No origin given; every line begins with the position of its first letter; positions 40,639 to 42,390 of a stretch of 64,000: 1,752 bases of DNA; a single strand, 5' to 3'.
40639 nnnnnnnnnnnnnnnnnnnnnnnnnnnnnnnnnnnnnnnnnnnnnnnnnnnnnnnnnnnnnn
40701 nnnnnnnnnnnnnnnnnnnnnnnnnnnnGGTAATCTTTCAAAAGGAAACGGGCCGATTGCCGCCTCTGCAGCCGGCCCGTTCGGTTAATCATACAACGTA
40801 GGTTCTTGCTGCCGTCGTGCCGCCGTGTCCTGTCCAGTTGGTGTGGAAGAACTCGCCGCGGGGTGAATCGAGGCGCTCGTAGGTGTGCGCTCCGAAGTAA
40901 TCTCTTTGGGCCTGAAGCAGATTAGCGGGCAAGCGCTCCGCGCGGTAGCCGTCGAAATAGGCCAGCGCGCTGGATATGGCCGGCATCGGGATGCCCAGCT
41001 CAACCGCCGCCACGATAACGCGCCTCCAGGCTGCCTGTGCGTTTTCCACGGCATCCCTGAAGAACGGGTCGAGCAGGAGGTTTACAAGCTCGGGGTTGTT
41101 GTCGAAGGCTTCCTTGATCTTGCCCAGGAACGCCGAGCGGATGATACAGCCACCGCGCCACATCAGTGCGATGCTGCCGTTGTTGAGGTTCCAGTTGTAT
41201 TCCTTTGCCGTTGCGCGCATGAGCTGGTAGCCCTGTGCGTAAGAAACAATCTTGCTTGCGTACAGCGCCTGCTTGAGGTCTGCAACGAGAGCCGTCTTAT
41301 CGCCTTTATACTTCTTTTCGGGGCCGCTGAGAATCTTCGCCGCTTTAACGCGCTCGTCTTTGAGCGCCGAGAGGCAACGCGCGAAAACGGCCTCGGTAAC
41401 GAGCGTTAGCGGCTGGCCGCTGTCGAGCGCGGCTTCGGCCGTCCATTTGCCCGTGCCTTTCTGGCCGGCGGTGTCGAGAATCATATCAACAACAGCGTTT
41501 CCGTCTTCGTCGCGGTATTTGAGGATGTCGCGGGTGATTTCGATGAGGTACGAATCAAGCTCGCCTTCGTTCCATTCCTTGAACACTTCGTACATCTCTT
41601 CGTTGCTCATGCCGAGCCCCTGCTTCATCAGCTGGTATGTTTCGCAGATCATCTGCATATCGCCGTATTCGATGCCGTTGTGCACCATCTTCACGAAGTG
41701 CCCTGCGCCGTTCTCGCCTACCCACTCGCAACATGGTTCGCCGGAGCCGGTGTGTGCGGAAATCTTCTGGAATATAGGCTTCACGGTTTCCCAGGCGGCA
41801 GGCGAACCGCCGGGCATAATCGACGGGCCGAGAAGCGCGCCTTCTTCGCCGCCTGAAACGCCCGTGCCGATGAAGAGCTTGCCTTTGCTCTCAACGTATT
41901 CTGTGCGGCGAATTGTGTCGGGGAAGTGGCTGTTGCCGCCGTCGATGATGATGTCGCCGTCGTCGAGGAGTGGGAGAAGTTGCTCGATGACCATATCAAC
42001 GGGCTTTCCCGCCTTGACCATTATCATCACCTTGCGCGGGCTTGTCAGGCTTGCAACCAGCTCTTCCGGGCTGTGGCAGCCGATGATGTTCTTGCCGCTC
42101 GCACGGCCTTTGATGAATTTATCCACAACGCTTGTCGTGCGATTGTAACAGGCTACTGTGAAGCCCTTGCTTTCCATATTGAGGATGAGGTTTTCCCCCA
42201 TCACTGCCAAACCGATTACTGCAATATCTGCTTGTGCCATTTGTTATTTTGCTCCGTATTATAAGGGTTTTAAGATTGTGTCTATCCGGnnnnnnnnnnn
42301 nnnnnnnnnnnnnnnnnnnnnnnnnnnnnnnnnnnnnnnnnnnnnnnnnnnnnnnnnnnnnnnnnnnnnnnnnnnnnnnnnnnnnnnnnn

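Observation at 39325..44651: LarA-family epimerase, kinase, gnd, uxaC: hexuronate catabolism via mannonate and gluconate instead of KDG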

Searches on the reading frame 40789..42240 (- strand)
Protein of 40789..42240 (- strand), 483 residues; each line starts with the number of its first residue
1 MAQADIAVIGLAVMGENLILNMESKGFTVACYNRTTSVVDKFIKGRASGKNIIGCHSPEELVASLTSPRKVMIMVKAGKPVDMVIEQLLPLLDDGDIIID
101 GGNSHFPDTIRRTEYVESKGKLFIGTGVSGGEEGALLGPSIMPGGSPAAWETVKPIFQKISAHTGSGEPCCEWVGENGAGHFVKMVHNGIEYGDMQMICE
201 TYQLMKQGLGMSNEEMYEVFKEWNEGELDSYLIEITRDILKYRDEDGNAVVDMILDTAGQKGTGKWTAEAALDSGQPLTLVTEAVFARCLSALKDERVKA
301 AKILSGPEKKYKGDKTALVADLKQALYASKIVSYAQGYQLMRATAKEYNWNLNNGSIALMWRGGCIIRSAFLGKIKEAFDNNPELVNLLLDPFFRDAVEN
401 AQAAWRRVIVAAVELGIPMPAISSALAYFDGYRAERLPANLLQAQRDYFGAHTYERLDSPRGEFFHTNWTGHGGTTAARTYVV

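Call 3: search_protein_families(library=pfam, proteins=[window:40789-42240:-])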
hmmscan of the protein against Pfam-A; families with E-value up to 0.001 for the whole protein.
window:40789-42240:- (483 aa): 2 families
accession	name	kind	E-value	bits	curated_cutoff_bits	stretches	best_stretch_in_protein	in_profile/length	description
PF00393.24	6PGD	-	6.3e-137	456.2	27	1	180-469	1-290/290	6-phosphogluconate dehydrogenase, C-terminal domain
PF03446.21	NAD_binding_2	-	1.2e-49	168.9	21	1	5-173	1-159/161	NAD binding domain of 6-phosphogluconate dehydrogenase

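Call 4: search_protein_families(library=ncbifam, proteins=[window:40789-42240:-])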
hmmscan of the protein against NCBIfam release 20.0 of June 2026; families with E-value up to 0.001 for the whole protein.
window:40789-42240:- (483 aa): 9 families
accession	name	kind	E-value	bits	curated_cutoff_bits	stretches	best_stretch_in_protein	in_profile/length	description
TIGR00873.1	gnd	equivalog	1.3e-233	776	426.7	1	5-470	1-466/467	decarboxylating NADP(+)-dependent phosphogluconate dehydrogenase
NF006765.0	PRK09287.1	equivalog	4.4e-221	734.8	413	1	2-473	2-471/476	NADP-dependent phosphogluconate dehydrogenase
NF007161.0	PRK09599.1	subfamily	5.6e-83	278.6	271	2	5-309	2-291/302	NADP-dependent phosphogluconate dehydrogenase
TIGR00872.1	gnd_rel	equivalog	2.5e-65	220.7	297.2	2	6-311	3-290/299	phosphogluconate dehydrogenase (NAD(+)-dependent, decarboxylating)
TIGR01692.1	HIBADH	equivalog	6.1e-12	45.5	291.6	1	9-221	2-202/288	3-hydroxyisobutyrate dehydrogenase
NF008592.0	PRK11559.1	equivalog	2e-10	40.5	397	1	4-220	3-207/296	2-hydroxy-3-oxopropionate reductase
TIGR01505.1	tartro_sem_red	equivalog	6.3e-10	38.7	340.75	1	6-206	2-191/291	2-hydroxy-3-oxopropionate reductase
NF043037.1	ThreonDh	equivalog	1.5e-07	31.1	350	1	4-220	3-208/297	L-threonate dehydrogenase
NF011633.0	PRK15059.1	equivalog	7.2e-05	22.1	451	1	8-187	5-172/292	2-hydroxy-3-oxopropionate reductase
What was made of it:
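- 40789..42240 (-): gnd: NADP-dependent decarboxylating 6-phosphogluconate dehydrogenase. TIGR00873 776 bits against cutoff 426.7; Pfam 6PGD 456 bits plus NAD_binding_2 169 bits (calls 3, 4).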
